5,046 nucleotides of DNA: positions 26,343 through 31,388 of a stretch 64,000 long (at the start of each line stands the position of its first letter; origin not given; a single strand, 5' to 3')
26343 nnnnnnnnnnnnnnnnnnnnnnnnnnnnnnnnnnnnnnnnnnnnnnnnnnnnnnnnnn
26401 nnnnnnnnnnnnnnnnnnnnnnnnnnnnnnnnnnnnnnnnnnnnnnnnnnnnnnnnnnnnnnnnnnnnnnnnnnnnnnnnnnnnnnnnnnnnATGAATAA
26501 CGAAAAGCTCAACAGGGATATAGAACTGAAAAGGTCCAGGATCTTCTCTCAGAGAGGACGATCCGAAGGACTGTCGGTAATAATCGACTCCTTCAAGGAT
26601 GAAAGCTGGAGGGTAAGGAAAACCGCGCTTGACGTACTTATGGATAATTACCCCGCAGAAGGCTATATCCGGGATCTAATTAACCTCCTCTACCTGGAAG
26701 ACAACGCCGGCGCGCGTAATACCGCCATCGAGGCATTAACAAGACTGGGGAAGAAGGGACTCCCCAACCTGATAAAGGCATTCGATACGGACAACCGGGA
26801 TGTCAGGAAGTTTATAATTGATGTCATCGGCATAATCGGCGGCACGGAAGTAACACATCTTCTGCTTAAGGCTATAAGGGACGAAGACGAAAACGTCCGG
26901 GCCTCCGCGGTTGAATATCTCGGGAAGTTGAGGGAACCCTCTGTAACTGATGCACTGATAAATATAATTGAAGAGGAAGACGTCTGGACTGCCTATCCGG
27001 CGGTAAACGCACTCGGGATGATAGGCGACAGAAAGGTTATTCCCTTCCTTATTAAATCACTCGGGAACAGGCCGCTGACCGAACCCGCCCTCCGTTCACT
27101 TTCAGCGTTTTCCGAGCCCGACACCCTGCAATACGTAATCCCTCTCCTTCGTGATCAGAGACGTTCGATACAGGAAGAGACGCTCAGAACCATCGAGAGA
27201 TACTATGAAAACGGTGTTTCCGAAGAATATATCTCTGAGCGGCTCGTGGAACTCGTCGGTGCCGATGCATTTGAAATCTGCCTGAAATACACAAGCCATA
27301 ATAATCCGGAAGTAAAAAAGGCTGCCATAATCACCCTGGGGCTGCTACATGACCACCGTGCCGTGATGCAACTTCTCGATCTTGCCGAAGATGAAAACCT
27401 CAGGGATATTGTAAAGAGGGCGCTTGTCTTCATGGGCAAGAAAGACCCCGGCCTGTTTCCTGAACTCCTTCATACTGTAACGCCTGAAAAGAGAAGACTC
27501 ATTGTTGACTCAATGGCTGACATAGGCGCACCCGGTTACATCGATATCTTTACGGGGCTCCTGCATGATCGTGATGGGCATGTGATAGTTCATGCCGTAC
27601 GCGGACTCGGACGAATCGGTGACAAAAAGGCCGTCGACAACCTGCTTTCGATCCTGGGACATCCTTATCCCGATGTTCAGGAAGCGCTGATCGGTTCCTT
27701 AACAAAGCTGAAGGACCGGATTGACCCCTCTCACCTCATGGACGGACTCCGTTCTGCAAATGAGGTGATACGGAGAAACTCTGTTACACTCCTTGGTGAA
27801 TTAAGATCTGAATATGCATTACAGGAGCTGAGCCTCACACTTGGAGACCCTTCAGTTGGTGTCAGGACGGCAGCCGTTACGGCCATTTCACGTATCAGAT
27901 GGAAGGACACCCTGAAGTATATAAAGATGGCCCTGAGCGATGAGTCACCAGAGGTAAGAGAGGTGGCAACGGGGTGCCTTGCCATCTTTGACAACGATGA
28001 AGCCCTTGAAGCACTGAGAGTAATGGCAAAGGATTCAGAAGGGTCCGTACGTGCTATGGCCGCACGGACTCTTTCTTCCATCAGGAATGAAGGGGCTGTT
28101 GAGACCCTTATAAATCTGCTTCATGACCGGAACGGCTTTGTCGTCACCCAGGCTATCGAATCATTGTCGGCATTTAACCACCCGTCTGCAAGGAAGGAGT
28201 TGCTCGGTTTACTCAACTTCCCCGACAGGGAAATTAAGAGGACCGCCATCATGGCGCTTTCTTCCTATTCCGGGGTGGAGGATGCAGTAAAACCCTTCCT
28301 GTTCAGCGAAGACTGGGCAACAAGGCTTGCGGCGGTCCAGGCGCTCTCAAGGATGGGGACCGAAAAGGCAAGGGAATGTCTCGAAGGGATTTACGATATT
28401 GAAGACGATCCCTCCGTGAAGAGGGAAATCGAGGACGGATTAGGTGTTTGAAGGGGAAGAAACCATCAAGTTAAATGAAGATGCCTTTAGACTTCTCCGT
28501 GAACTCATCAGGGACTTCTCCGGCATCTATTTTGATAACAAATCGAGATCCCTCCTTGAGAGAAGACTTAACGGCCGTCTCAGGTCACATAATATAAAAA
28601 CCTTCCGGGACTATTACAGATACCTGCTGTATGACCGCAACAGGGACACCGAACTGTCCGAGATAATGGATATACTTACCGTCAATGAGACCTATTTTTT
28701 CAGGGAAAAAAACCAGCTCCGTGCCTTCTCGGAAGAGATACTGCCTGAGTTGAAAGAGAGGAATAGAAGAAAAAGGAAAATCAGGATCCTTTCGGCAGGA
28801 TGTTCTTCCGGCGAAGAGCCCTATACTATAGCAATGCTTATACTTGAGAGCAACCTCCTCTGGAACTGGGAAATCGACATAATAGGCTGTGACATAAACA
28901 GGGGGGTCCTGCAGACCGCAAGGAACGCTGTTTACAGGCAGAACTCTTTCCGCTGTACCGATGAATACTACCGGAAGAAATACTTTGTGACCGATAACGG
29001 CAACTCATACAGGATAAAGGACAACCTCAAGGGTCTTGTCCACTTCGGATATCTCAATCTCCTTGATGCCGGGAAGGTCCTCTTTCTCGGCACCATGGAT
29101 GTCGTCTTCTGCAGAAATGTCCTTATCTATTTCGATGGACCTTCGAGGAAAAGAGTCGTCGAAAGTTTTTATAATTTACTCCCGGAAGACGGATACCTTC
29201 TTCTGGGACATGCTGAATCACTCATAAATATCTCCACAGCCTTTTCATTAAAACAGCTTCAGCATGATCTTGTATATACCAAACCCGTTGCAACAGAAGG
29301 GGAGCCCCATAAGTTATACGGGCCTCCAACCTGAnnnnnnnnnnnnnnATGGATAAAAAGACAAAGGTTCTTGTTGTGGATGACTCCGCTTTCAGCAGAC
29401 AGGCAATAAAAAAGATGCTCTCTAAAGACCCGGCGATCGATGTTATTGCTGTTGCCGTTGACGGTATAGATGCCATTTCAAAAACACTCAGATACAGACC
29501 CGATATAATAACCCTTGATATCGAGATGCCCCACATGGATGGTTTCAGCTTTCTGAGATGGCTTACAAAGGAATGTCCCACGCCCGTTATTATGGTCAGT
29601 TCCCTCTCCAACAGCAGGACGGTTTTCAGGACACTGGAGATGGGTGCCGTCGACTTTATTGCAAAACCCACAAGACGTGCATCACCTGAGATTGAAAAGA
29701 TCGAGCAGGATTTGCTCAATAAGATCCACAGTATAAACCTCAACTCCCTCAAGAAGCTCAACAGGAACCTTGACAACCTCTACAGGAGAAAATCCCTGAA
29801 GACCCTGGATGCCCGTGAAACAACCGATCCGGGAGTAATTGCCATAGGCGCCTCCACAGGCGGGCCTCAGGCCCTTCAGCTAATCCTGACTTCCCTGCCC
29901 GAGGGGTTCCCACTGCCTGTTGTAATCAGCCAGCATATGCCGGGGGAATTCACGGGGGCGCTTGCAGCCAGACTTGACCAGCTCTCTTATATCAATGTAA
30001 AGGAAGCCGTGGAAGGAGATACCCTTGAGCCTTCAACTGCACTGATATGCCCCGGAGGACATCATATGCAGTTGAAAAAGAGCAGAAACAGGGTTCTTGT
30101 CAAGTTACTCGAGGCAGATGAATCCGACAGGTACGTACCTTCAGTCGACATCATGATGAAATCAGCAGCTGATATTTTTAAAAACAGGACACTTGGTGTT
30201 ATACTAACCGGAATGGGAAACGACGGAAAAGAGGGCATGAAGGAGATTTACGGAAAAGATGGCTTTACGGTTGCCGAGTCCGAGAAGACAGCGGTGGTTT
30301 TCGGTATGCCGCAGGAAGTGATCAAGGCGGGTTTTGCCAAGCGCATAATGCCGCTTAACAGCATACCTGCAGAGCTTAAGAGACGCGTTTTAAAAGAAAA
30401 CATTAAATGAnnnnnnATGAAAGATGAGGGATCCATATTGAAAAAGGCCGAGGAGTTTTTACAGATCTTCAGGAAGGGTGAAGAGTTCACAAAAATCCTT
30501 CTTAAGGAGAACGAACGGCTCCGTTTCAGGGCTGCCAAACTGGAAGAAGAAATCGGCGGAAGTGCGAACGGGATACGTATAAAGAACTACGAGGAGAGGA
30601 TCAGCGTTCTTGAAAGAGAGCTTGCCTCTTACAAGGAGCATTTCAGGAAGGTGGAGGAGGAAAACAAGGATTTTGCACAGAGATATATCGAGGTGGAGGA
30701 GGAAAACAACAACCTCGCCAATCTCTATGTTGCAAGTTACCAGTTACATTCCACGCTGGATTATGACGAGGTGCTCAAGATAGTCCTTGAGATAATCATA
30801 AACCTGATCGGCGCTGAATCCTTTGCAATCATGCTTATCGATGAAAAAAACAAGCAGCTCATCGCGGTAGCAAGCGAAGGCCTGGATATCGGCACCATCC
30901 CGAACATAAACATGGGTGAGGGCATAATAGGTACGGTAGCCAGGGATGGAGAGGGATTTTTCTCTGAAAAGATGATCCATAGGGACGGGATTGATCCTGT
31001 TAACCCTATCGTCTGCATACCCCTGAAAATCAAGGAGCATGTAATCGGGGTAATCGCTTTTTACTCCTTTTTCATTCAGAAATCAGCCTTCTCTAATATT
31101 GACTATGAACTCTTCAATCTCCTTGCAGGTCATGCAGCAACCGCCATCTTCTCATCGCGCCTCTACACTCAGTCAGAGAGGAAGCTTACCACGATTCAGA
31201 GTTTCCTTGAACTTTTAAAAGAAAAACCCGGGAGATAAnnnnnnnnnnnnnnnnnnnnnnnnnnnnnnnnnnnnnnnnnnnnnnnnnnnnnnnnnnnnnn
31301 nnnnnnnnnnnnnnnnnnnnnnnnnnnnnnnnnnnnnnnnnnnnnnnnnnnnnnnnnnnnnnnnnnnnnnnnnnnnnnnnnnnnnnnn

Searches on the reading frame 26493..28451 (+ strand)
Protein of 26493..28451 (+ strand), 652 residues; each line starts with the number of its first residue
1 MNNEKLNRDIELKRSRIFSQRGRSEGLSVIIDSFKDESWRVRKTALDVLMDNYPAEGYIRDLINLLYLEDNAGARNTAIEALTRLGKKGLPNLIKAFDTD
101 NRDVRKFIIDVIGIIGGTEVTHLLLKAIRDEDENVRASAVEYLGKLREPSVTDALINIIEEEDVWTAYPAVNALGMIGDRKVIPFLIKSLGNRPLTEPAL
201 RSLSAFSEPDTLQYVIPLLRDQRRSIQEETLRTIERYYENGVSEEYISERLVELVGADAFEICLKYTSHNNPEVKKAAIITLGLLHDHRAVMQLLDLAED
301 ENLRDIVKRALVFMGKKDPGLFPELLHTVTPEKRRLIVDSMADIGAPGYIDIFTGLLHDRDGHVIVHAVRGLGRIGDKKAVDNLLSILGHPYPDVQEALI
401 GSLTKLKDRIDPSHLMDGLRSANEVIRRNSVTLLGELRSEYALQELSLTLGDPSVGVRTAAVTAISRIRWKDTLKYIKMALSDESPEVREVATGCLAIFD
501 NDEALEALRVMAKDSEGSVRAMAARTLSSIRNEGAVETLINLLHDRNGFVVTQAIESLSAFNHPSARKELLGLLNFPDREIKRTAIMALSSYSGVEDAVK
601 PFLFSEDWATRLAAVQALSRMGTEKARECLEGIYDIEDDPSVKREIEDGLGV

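Call 3: search_protein_families(library=pfam, proteins=[window:26493-28451:+], max_evalue=0.01)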
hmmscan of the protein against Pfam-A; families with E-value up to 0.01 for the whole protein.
window:26493-28451:+ (652 aa): 16 families
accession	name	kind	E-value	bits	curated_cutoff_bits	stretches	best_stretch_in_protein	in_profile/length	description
PF13646.12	HEAT_2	-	3.8e-88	290.3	27.7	10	477-558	5-87/88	HEAT repeats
PF02985.28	HEAT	-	2.6e-36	120.6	23.5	0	123-146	4-27/31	HEAT repeat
PF03130.22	HEAT_PBS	-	8.8e-29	97.1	20.9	0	170-190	5-25/27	PBS lyase HEAT-like repeat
PF13513.12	HEAT_EZ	-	3.2e-19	69.4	27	0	503-530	28-55/55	HEAT-like repeat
PF21581.3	SCD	-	3.1e-13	50.3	27.5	0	472-508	30-67/75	Stromalin conservative domain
PF12717.13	Cnd1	-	5.9e-13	49.6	26.4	1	457-542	2-96/162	non-SMC mitotic condensation complex subunit 1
PF00514.29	Arm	-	4.4e-08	33.3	20.6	0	530-546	8-24/41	Armadillo/beta-catenin-like repeat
PF01602.26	Adaptin_N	-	1.4e-07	31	37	0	450-555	88-212/524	Adaptin N terminal region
PF24714.1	TOR1L1_N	-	2.3e-07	30.9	43.3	0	590-626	207-243/281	TORTIFOLIA1 N-terminal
PF12765.13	Cohesin_HEAT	-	2.4e-07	31.5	21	0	477-492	23-38/42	HEAT repeat associated with sister chromatid cohesion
PF10363.15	RTP1_C1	-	2.4e-07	31.3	25.9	0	342-392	34-83/112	Required for nuclear transport of RNA pol II C-terminus 1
PF11838.14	ERAP1_C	-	4.1e-06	26.9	38.2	0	390-571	70-253/318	ERAP1-like C-terminal domain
PF20168.4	PDS5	-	0.00011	20.6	27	0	118-154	320-356/1053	Sister chromatid cohesion protein PDS5 protein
PF25786.1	HEAT_GCN1_C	-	0.00069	20.1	27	0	460-497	46-92/151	GCN1-like, C-terminal HEAT repeats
PF14663.11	RasGEF_N_2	-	0.0014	19.4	27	0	122-147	8-33/108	Rapamycin-insensitive companion of mTOR RasGEF_N domain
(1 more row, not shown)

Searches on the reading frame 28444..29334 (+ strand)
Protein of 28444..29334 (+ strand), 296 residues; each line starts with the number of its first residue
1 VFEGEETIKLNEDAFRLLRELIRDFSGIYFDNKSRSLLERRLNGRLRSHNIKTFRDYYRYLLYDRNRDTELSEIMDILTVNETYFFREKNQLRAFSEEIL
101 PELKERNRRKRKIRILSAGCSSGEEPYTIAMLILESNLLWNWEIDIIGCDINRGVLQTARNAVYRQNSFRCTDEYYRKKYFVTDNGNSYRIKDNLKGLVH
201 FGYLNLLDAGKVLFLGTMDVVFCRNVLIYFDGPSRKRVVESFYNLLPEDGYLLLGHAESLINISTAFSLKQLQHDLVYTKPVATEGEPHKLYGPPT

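Call 49: search_protein_families(library=pfam, proteins=[window:28444-29334:+], max_evalue=0.00001)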
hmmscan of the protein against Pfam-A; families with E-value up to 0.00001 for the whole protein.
window:28444-29334:+ (296 aa): 2 families
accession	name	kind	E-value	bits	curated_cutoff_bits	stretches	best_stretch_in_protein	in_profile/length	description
PF01739.24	CheR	-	9.7e-58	195.3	27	1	81-272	1-191/195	CheR methyltransferase, SAM binding domain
PF03705.20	CheR_N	-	3.9e-12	46.1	27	1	14-64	2-52/53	CheR methyltransferase, all-alpha domain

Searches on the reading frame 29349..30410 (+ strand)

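Call 49: search_protein_families(library=pfam, proteins=[window:29349-30410:+], max_evalue=0.00001)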
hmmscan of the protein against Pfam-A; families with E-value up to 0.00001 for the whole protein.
window:29349-30410:+ (353 aa): 2 families
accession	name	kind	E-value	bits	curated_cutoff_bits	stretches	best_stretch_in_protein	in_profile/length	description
PF01339.22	CheB_methylest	-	6.4e-61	205.5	24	1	164-343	1-174/174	CheB methylesterase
PF00072.30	Response_reg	-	2.8e-23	82.6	30.2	1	7-110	1-103/111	Response regulator receiver domain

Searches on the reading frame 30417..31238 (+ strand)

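Call 49: search_protein_families(library=pfam, proteins=[window:30417-31238:+], max_evalue=0.00001)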
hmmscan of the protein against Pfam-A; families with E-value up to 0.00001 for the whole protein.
window:30417-31238:+ (273 aa): 3 families
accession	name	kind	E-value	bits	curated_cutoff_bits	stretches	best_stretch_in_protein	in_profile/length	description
PF13492.12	GAF_3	-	4e-17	63.3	27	1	116-244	2-127/129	GAF domain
PF13185.12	GAF_2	-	1.5e-16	61.3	28.6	1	114-244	2-135/136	GAF domain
PF01590.32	GAF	-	4.9e-09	37.3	22.4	1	115-244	1-133/133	GAF domain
